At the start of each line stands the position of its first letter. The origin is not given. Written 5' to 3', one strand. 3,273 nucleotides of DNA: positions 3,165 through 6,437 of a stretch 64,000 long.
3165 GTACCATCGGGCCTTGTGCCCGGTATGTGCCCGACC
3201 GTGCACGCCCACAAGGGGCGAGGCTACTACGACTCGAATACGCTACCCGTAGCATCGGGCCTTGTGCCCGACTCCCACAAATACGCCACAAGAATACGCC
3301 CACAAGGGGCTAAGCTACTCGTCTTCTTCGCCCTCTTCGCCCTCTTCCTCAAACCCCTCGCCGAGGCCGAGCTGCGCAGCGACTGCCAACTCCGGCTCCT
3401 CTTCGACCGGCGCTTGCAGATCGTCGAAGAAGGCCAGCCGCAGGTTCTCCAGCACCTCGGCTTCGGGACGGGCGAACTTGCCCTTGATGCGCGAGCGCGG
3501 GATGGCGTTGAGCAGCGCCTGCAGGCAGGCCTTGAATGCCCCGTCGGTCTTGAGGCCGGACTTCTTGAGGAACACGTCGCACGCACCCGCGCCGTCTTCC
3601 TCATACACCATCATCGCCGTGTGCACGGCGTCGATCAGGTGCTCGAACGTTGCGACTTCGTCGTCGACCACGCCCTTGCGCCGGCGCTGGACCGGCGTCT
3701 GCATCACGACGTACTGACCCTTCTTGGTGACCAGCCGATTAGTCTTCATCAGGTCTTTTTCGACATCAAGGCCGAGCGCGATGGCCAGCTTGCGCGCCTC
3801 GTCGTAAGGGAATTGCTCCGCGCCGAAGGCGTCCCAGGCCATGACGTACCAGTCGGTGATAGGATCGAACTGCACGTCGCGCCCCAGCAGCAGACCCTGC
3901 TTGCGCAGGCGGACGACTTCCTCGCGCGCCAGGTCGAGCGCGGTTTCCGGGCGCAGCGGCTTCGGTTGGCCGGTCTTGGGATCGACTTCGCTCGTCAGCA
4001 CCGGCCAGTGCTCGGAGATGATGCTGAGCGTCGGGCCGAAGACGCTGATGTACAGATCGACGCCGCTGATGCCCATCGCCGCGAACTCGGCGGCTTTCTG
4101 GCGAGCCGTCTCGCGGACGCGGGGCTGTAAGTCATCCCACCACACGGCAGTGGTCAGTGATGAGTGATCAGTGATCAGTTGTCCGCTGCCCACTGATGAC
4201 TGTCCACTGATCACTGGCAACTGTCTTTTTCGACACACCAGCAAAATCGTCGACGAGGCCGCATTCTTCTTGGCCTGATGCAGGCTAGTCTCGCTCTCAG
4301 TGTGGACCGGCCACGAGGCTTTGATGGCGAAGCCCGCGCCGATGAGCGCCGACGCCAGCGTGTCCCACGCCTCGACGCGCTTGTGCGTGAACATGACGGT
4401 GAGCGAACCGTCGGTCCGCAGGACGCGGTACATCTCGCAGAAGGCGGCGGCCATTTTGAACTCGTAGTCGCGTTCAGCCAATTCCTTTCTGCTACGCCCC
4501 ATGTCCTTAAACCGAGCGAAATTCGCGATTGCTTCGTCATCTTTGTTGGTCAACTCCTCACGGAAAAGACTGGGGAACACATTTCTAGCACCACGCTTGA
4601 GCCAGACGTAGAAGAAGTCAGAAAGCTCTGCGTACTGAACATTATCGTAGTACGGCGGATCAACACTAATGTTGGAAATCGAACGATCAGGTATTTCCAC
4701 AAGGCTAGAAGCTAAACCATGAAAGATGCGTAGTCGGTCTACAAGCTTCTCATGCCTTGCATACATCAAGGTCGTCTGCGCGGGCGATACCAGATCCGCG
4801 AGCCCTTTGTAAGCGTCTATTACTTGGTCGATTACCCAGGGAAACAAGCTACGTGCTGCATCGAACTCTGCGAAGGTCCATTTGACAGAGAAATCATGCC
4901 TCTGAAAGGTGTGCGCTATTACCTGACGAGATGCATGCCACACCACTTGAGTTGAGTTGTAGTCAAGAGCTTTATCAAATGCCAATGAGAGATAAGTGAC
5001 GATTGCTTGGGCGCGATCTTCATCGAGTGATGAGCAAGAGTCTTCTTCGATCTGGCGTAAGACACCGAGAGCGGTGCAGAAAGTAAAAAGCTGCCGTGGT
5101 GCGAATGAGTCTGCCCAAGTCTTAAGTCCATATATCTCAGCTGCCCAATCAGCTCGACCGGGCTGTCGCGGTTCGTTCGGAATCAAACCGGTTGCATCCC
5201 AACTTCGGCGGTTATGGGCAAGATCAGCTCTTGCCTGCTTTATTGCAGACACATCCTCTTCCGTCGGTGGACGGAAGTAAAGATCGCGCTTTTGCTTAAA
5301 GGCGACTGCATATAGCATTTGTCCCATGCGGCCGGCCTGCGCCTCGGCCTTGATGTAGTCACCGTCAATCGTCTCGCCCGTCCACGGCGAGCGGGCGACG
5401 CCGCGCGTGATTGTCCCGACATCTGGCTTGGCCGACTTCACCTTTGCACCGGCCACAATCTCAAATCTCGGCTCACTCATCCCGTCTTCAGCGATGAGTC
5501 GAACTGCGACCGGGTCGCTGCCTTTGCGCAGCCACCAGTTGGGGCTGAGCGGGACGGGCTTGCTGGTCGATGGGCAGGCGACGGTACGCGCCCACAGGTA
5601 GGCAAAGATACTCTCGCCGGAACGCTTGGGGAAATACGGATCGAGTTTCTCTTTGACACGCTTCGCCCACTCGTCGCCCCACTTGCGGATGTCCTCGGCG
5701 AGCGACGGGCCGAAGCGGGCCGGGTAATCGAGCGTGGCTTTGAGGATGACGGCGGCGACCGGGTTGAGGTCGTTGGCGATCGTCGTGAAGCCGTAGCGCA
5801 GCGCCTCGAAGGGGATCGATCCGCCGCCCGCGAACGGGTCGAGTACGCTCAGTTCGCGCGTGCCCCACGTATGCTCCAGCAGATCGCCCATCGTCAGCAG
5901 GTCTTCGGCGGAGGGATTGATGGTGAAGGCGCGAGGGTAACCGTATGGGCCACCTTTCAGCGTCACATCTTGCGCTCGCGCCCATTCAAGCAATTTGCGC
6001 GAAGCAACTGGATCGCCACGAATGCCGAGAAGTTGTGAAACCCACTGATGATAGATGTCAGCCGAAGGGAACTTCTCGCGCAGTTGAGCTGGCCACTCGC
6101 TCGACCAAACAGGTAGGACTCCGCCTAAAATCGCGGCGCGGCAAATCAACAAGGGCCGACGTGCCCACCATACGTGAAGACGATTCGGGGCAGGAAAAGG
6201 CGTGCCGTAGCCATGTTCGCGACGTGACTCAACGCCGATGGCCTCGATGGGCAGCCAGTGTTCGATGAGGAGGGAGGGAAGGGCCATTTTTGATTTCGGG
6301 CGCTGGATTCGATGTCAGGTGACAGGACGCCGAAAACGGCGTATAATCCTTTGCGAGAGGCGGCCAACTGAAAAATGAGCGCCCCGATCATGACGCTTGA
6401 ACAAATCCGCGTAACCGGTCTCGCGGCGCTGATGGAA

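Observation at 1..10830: DUF499 ATPase / ASCH-DUF3780-like / DUF1156 methylase / PLD-SNF2 helicase gene set: a methylation-linked defence-type system with no established mechanism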

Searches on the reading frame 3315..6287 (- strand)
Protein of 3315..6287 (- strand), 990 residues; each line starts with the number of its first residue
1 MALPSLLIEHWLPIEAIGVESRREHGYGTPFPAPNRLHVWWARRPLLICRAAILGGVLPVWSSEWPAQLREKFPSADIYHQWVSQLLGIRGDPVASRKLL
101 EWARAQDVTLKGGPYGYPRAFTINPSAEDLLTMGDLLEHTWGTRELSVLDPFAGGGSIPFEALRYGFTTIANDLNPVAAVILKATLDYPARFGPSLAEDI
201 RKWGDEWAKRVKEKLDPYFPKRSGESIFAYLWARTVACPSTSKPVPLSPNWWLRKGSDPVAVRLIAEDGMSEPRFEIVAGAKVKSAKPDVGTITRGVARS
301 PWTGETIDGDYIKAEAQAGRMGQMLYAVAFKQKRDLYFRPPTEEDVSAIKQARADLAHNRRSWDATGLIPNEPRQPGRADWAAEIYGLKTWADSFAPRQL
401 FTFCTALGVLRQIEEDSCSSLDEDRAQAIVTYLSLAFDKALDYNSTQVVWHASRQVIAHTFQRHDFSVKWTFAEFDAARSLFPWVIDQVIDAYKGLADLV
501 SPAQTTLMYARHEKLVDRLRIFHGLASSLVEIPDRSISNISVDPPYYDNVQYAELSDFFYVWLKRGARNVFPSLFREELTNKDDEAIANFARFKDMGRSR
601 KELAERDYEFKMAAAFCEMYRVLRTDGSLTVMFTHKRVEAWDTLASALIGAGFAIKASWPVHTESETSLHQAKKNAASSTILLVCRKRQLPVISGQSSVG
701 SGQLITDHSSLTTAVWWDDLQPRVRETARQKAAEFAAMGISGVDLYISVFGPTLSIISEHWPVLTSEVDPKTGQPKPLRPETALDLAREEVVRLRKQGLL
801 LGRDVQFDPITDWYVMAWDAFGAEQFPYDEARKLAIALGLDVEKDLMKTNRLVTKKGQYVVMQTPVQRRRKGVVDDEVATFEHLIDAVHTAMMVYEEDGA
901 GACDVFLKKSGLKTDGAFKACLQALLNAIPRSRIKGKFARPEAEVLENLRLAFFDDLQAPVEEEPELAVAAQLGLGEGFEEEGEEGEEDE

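Call 9: search_protein_families(library=pfam, proteins=[window:3315-6287:-], max_evalue=0.01)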
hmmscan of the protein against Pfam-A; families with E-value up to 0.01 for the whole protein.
window:3315-6287:- (990 aa): 3 families
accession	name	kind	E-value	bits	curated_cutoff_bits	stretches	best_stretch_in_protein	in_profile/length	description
PF06634.17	DUF1156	-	2.2e-14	53.8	24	1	11-75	1-63/73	Protein of unknown function (DUF1156)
PF02086.21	MethyltransfD12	-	0.0012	19.1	22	1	148-187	24-63/253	D12 class N6 adenine-specific DNA methyltransferase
PF01555.25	N6_N4_Mtase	-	0.0031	17.9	26.7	0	540-687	4-106/221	DNA methylase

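Call 10: search_protein_families(library=padloc, proteins=[window:3315-6287:-], max_evalue=0.01)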
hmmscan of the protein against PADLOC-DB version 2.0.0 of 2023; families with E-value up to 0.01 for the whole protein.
window:3315-6287:- (990 aa): 22 families
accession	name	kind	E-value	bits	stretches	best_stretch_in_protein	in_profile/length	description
PDLC00660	HmaB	-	2.5e-83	278.5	3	225-913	265-912/967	DNA-adenine methylase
PDLC00661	HmaB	-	8e-82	273.5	3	224-842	265-851/973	DNA-adenine methylase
PDLC03352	MTase_II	-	1.8e-49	166.4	3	334-569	360-598/1023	Type II methyltransferase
PDLC02189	DUF1156_MTase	-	1e-40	137.8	2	331-689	381-680/944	-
PDLC03233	MTase_II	-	8e-33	111.9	2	384-691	354-647/731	Type II methyltransferase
PDLC03314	MTase_II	-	2.6e-26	90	2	431-689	461-680/944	Type II methyltransferase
PDLC02541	PglX|PglXI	-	8.5e-15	51.9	1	518-679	475-613/919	PglXI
PDLC03312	MTase_II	-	4.8e-09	32.5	1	509-657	1100-1232/1344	Type II methyltransferase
PDLC03319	MTase_II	-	1.3e-08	32.2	1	147-188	26-67/503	Type II methyltransferase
PDLC03346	MTase_II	-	8.1e-08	28.4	1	535-679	606-727/1068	Type II methyltransferase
PDLC03228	MTase_II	-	6.7e-07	27.4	1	598-672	37-107/227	Type II methyltransferase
PDLC03325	MTase_II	-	2.7e-05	21.1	0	148-187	95-134/426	Type II methyltransferase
PDLC03364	MTase_II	-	0.00013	19.1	1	146-185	60-99/380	Type II methyltransferase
PDLC03380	MTase_II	-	0.00048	17.4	0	529-570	255-296/393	Type II methyltransferase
PDLC03367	MTase_II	-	0.00093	15.6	0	541-654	350-443/633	Type II methyltransferase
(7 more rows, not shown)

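Call 12: search_protein_families(library=ncbifam, proteins=[window:3315-6287:-], max_evalue=0.01)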
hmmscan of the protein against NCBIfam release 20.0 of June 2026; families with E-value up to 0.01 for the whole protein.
window:3315-6287:- (990 aa): 2 families
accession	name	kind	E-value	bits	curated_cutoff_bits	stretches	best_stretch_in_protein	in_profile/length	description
NF042963.1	DUF1156_antiphage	equivalog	6.8e-57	193.3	1000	3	328-689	392-707/960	anti-phage-associated DUF1156 domain-containing protein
NF010253.0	PRK13699.1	subfamily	5.4e-05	23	244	0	598-668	37-103/226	DNA methyltransferase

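Call 30: search_solved_structures(query=window:3315-6287:-, max_evalue=0.01)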
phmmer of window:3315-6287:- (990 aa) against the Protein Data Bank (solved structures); distinct sequences matched with E-value up to 0.01: 0.
